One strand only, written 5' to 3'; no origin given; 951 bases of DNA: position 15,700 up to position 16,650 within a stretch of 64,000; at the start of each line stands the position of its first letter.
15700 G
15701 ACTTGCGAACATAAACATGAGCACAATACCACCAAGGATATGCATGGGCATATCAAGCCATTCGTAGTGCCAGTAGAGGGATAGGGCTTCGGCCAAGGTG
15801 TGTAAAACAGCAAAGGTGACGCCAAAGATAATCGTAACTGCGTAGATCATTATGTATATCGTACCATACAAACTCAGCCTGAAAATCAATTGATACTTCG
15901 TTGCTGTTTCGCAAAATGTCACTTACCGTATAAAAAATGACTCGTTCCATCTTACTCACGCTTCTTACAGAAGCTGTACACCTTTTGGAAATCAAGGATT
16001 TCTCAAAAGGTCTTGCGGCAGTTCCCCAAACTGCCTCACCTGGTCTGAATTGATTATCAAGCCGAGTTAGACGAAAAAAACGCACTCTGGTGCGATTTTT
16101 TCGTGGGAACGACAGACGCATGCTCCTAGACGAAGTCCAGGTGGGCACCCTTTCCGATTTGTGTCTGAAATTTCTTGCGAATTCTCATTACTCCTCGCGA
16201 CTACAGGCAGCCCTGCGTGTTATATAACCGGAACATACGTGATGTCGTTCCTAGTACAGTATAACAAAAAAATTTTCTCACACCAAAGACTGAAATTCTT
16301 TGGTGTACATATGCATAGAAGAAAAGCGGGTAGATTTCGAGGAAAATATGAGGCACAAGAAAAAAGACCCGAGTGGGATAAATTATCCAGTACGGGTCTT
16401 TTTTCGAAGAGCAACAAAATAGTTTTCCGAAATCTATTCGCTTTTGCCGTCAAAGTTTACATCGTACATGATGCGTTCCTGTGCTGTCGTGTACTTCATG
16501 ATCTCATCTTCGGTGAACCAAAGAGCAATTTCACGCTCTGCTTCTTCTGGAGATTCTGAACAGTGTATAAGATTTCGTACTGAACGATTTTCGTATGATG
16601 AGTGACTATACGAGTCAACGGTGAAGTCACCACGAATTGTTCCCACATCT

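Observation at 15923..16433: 510-bp ndk-downstream spacer carrying repeat copy 1 plus an enclosed structured domain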

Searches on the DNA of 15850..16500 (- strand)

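Call 11: search_rna_families(source=window, start=15850, end=16500, threshold=evalue, max_evalue=10, show_alignments=3)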
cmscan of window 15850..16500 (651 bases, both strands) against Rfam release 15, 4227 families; matches with E-value up to 10: 12.
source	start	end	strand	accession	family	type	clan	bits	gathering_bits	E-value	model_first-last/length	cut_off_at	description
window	15945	16108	-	RF03069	malK-I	Cis-reg;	-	26.9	60.3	0.0072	1-181/181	no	malK-I RNA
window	16007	16104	+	RF00106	RNAI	Gene; antisense;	-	26.2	47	0.011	1-102/102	no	RNAI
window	16074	16102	+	RF02066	STnc320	Gene; sRNA;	-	22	50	0.12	20-48/55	no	Salmonella enterica sRNA STnc320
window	15963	16062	+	RF01457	rli22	Gene; sRNA;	CL00114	21.1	80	0.63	1-111/111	no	Listeria sRNA rli22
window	16358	16469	-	RF02449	ncr1015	Gene; sRNA;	-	20.5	60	2.8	1-121/121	no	Bacillus sRNA ncr1015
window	16315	16455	+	RF04128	MIR8562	Gene; miRNA;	-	19.6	211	0.35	49-197/242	no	MIR8562 microRNA precursor family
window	16335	16432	+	RF03998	mir-2160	Gene; miRNA;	-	19.5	70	1.8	1-93/93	no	mir-2160 microRNA precursor family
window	16071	16174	-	RF00106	RNAI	Gene; antisense;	-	19.4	47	0.41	1-102/102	no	RNAI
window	16071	16103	-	RF04036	mir-2076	Gene; miRNA;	-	19.1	90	0.45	1-68/68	no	mir-2076 microRNA precursor family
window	16289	16400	+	RF02236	asX2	Gene; sRNA;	-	17.7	70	0.7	1-87/87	no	Xanthomonas sRNA asX2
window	16334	16406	+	RF00506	Thr_leader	Cis-reg; leader;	-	17.3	55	1.3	1-118/118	no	Threonine operon leader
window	16358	16444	-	RF00506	Thr_leader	Cis-reg; leader;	-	16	55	2.7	1-118/118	no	Threonine operon leader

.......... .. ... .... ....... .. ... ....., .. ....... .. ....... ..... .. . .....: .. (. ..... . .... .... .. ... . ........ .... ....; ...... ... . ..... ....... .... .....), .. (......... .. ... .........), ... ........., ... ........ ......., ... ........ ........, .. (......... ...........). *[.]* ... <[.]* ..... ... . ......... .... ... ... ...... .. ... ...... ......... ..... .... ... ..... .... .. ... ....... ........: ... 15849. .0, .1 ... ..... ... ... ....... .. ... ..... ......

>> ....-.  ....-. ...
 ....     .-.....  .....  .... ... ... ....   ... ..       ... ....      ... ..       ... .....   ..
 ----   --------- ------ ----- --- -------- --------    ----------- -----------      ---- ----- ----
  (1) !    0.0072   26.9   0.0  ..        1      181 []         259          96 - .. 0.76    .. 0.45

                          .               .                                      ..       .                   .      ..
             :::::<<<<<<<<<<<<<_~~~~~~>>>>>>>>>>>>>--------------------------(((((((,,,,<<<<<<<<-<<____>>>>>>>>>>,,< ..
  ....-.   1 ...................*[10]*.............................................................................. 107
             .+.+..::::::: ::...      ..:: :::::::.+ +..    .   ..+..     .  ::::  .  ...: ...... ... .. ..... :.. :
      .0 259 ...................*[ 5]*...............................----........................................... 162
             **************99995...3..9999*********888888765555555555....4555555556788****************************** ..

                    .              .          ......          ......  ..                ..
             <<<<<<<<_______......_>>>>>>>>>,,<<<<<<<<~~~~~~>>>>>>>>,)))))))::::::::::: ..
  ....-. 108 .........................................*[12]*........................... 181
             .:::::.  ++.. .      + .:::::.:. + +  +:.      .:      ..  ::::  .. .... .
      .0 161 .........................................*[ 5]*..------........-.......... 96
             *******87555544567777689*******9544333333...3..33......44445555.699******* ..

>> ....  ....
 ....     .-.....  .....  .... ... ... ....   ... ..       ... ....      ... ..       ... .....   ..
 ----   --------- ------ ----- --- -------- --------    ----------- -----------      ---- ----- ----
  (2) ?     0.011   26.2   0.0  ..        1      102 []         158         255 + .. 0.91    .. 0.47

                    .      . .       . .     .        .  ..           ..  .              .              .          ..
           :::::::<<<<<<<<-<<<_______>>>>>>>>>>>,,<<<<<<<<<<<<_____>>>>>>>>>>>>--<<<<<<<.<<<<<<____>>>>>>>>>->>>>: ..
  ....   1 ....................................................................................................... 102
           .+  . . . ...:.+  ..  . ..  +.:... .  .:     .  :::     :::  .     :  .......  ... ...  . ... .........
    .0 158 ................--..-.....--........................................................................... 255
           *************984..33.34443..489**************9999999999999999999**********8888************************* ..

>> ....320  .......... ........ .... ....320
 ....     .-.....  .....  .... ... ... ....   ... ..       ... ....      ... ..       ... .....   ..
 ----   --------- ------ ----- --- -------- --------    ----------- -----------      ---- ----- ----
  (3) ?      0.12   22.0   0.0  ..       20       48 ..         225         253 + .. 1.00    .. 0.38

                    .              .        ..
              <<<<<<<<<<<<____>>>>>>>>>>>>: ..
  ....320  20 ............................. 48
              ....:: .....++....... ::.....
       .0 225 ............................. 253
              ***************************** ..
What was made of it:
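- Closest known: malK-I RNA. Same: A weak minus-strand alignment over 15945-16108 covers the repeat and the terminator (26.9 bits, E = 0.007; call 11).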

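Call 39: build_rna_model(alignment_id=A4)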
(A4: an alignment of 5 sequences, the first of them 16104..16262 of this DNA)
Model R1 built from alignment A4 (5 sequences, 164 columns); structure: RNAalifold consensus.
model positions 153; base pairs 53; branch points 2; effective number of sequences 0.65; information 0.591 bits per position. Calibrated on 0.2 Mb of random sequence (short: E-values are rough).
structure used (alignment columns):
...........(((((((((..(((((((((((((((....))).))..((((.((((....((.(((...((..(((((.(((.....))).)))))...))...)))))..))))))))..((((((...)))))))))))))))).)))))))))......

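Call 40: search_with_rna_model(model_id=R1, sources=[window, L002, L004, L005, L006, L007, L008, L009, L010, L011, L012, L013], max_evalue=1, make_alignment=true)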
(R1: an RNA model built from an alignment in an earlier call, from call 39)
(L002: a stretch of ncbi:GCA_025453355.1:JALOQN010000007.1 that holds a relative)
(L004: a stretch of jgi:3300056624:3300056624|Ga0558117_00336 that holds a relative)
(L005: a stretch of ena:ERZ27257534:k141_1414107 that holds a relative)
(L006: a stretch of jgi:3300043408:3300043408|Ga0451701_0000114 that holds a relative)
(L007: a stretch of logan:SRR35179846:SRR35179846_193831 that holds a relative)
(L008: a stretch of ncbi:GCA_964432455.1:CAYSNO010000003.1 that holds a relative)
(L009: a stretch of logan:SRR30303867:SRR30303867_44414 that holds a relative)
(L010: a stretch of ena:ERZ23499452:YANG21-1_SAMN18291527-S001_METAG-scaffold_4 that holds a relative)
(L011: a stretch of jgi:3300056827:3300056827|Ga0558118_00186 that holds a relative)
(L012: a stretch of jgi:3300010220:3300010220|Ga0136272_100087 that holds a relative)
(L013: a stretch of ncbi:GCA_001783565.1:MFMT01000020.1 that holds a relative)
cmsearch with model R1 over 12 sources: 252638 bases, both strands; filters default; matches with E-value up to 1: 13.
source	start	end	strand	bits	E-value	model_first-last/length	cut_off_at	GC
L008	10683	10835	+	186.8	3e-41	1-153/153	no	0.5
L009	5807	5959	+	186.8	3e-41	1-153/153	no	0.5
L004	10661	10813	+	185.7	5.4e-41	1-153/153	no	0.5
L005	10661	10813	+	185.7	5.4e-41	1-153/153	no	0.5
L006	10813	10965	+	185.7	5.4e-41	1-153/153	no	0.5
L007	1649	1801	+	185.7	5.4e-41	1-153/153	no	0.5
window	16102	16254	-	184.8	8.7e-41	1-153/153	no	0.51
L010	11402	11554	+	174.8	1.9e-38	1-153/153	no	0.47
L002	11794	11947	+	171.3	1.2e-37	1-153/153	no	0.53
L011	10790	10942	+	166.7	1.5e-36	1-153/153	no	0.5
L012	10753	10916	+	106.7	1.4e-22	1-153/153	no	0.46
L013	10652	10810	+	100.4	4.1e-21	1-153/153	no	0.45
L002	11793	11946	-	18.5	0.052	1-153/153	no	0.53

Alignment A5: 13 matches aligned to the model, 173 columns, each read 5' to 3' on its own strand. Consensus structure (alignment columns), stored with it:
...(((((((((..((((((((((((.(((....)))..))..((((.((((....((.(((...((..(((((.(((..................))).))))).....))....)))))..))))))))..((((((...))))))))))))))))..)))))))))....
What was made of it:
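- Model R1 finds exactly one copy in each of 12 relatives' loci (call 40).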

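Call 49: search_with_rna_model(model_id=R1, sources=[window, L002, L004, L006, L010, L011, L012, L014, L015, L016, L017, L018, L019, L020, L021, L022, L023, L024, L025, L026, L027, L028, L029, L030, L031, L032, L033, L034, L035, L036, L037, L038, L039, L040, L041, L042], max_evalue=0.001, make_alignment=true)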
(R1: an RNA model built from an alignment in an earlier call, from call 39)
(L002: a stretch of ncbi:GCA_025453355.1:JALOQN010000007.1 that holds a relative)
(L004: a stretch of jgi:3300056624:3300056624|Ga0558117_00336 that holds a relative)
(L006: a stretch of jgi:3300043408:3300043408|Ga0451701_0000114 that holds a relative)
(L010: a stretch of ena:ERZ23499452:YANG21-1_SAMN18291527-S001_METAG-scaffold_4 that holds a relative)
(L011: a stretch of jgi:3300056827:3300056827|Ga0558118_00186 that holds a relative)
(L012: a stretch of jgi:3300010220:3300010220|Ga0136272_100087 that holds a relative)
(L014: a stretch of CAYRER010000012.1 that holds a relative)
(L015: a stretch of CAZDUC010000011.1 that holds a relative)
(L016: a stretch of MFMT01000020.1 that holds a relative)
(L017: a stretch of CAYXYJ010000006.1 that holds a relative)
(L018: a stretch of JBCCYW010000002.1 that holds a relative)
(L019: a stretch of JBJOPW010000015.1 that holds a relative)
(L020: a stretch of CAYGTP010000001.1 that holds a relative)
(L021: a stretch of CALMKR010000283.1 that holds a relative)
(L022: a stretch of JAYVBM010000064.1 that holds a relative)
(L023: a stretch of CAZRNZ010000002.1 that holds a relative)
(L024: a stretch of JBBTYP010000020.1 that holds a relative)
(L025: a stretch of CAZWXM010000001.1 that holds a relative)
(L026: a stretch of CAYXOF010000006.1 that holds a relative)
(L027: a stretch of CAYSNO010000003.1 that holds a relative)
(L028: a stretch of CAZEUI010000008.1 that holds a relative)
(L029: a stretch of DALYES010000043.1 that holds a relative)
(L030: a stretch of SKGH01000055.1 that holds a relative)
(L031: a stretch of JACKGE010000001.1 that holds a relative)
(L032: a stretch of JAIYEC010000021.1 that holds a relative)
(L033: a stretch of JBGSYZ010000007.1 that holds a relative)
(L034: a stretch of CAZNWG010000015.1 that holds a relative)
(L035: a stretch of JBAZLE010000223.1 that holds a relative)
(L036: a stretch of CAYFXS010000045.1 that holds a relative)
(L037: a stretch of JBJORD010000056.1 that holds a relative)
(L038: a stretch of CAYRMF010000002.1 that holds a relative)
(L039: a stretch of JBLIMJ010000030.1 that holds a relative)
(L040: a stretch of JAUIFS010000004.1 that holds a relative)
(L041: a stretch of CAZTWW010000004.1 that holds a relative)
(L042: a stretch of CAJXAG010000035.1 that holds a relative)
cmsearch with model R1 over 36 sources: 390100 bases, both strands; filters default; matches with E-value up to 0.001: 36.
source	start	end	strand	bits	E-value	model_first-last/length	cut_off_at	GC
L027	4669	4821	-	186.8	4.6e-41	1-153/153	no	0.5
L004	10661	10813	+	185.7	8.4e-41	1-153/153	no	0.5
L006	10813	10965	+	185.7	8.4e-41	1-153/153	no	0.5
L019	2746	2898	+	185.7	8.4e-41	1-153/153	no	0.5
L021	4210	4362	-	185.5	9.1e-41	1-153/153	no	0.5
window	16102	16254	-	184.8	1.3e-40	1-153/153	no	0.51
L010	11402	11554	+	174.8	2.9e-38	1-153/153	no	0.47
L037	749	901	-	174.4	3.6e-38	1-153/153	no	0.52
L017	280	432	+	172.9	7.9e-38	1-153/153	no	0.5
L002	11794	11947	+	171.3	1.9e-37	1-153/153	no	0.53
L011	10790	10942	+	166.7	2.3e-36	1-153/153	no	0.5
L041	159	315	+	154.3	1.7e-33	1-153/153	no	0.46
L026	6823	6975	+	143.9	4.7e-31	1-153/153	no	0.5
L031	4352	4507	-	123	3.4e-26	1-153/153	no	0.5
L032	448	600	+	121.4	7.9e-26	1-153/153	no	0.51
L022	1845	1998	-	119.9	1.8e-25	1-153/153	no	0.49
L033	4529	4684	+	118.5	3.9e-25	1-153/153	no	0.48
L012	10753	10916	+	106.7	2.2e-22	1-153/153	no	0.46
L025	3005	3157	-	105.5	4.1e-22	1-153/153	no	0.46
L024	976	1130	-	101.8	3e-21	1-153/153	no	0.5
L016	1741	1899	-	100.4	6.3e-21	1-153/153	no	0.45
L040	2328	2481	-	97.2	3.6e-20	1-153/153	no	0.47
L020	4620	4772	+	97.2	3.6e-20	1-153/153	no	0.51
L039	6398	6556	-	96.6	5e-20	1-153/153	no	0.45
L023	5830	5980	+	93.3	2.9e-19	1-153/153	no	0.43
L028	7403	7557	-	89.3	2.5e-18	1-153/153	no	0.44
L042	1073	1231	+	86.1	1.4e-17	1-153/153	no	0.48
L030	1683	1835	+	84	4.2e-17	1-153/153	no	0.42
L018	5575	5729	-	82.6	9.1e-17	1-153/153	no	0.49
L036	6363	6525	-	76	3e-15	1-153/153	no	0.48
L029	4098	4254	+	70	7.7e-14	1-153/153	no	0.45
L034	3022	3178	-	67.9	2.5e-13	1-153/153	no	0.48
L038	4894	5050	-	67.9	2.5e-13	1-153/153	no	0.48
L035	600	756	+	67.4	3.1e-13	1-153/153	no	0.5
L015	4542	4702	+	62.7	3.8e-12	1-153/153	no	0.47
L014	997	1157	+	62.2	5.1e-12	1-153/153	no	0.52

Alignment A6: 36 matches aligned to the model, 213 columns, each read 5' to 3' on its own strand. Consensus structure (alignment columns), stored with it:
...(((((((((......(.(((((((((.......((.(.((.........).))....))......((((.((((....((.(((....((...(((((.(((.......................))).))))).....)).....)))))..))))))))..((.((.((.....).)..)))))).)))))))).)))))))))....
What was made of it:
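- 16102..16254 (-): Conserved structured small RNA (body about 16251->16106). P1 is 16251-16243 paired with 16114-16106, the finder's long-range pairing. Then come a 10-bp helix P1b, an open AU-rich 5' junction strand, a 3' junction hairpin and a long interrupted apical arm. Covariance model R1 scores 184.8 bits (calls 40, 49).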

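Call 75: search_with_rna_model(model_id=R1, sources=[L043, L044, L045, L046, L047, L048, L049, L050, L051, L052, L053, L054, L055, L056, L057, L058, L059, L060, L061, L062, L063, L064, L065, L066, L067, L068, L069, L070, L071, L072, L073, L074, L075, L076, L077, L078, L079, L080, L081, L082, L083, L084, L085, L086, L087, L088, L089, L090, L091, L092, L093, L094, L095, L096, L097, L098, L099, L100, L101, L102, L103, L104, L105, L106, L107, L108, L109, L110, L111, L112, L113, L114, L115, L116, L117, L118, L119, L120, L121, L122, L123, L124, L125, L126, L127, L128, L129, L130, L131, L132, L133, L134, L135, L136, L137, L138, L139, L140, L141, L142], max_evalue=0.01)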
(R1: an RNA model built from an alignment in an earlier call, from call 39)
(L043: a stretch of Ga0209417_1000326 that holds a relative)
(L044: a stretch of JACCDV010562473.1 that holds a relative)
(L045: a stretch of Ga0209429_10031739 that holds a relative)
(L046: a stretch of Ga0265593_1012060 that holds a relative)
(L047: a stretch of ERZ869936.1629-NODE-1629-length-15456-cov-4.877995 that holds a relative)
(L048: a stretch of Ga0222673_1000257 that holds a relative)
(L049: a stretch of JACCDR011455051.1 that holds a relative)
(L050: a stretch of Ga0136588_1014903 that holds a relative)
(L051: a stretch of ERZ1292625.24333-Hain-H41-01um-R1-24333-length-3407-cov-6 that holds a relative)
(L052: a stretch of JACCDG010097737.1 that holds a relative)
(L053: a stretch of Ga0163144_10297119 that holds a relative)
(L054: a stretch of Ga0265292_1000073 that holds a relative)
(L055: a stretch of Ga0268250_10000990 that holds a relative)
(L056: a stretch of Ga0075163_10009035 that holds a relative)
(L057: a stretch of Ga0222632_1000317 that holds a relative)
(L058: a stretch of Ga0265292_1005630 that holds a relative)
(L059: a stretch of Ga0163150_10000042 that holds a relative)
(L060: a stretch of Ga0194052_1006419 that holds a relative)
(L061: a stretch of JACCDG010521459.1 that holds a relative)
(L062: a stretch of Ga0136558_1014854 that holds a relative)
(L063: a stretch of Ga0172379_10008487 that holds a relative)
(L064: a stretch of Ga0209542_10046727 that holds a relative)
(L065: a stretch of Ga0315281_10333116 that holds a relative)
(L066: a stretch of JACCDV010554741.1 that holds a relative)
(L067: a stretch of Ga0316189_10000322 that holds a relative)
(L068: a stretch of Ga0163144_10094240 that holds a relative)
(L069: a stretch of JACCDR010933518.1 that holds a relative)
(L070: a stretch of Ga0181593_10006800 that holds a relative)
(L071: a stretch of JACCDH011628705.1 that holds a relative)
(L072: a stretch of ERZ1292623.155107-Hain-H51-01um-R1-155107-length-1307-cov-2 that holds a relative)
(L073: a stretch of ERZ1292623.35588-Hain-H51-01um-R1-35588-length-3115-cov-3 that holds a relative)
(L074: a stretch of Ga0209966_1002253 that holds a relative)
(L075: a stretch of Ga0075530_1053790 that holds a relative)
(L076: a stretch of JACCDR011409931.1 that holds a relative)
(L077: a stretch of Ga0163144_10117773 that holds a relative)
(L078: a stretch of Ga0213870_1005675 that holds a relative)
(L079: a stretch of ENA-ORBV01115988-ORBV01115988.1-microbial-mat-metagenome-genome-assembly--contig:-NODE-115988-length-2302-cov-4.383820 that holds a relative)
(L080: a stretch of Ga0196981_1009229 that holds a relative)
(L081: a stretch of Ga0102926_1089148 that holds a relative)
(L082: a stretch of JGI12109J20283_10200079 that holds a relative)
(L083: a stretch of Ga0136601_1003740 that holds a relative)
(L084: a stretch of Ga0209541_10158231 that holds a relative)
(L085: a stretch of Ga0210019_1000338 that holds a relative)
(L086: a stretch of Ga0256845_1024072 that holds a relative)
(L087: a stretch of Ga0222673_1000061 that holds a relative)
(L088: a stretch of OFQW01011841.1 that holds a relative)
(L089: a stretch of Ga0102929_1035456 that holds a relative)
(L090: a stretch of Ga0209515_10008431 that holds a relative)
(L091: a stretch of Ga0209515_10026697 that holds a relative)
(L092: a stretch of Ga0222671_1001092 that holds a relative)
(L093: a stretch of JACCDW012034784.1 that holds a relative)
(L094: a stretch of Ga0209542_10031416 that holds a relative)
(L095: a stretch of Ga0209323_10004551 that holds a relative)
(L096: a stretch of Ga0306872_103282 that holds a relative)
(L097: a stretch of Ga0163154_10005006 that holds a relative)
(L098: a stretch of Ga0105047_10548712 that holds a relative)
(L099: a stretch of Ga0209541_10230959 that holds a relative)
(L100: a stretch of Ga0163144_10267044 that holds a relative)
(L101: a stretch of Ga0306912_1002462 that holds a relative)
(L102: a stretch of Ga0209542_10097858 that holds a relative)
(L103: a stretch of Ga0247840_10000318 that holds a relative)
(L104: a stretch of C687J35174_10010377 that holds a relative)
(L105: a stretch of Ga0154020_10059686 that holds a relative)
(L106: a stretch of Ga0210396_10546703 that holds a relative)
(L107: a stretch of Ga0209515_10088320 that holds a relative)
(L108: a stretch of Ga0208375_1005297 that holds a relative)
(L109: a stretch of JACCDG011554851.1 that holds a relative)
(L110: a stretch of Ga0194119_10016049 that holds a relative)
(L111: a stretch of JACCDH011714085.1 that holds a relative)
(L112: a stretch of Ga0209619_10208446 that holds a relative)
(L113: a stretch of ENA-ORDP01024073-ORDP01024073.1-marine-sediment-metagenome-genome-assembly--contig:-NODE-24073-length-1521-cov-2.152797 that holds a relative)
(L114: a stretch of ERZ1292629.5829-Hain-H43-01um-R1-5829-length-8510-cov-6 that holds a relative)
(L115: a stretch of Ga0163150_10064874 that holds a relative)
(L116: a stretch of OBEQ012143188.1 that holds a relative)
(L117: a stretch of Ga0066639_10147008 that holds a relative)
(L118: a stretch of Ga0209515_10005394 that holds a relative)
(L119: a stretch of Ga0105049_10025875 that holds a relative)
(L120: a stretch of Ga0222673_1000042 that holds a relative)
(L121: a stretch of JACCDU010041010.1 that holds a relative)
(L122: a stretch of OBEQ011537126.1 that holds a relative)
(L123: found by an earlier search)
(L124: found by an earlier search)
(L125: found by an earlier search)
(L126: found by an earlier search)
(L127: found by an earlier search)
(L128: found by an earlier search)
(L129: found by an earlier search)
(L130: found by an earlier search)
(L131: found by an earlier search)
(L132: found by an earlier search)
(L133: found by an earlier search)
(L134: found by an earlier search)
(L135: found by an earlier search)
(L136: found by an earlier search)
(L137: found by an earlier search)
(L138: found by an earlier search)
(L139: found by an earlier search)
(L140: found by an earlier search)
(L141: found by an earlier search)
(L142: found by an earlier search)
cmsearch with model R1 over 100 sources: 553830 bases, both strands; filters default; matches with E-value up to 0.01: 0.
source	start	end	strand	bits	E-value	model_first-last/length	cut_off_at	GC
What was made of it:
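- It finds none in 554 kb of other metagenome contigs (call 75).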

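Call 80: build_rna_model(alignment_id=A10)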
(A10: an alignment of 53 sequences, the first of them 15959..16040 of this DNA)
Model R2 built from alignment A10 (53 sequences, 124 columns); structure: RNAalifold consensus.
model positions 100; base pairs 25; branch points 2; effective number of sequences 2.38; information 0.59 bits per position. Calibrated on 0.2 Mb of random sequence (short: E-values are rough).
structure used (alignment columns):
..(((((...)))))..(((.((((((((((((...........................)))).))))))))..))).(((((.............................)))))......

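Call 81: search_with_rna_model(model_id=R2, source=window, filters=off, max_evalue=1)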
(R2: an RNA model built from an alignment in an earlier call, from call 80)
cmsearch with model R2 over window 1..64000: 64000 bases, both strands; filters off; matches with E-value up to 1: 9.
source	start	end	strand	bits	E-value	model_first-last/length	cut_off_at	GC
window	48481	48579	-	86.8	5.4e-19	1-100/100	no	0.43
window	41836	41938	+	84.8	1.7e-18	1-100/100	no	0.44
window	15959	16040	+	81.5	1e-17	1-100/100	no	0.48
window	48600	48685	+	77.3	1.1e-16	1-100/100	no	0.44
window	41587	41685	+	69.6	7.8e-15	1-100/100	no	0.42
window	54973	55070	-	12.6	0.44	1-100/100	no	0.32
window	48510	48558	+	12.1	0.56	22-69/100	no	0.35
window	58719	58800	+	12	0.61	1-100/100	no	0.52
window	2044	2163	-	11.9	0.63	1-100/100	no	0.52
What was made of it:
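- On MITE / REP-like repeat (repeat copy 1): Five full copies in 64 kb (call 81).
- Checked: Repeat copy 1 (15959-16040) is one of five full copies in the window (call 81).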
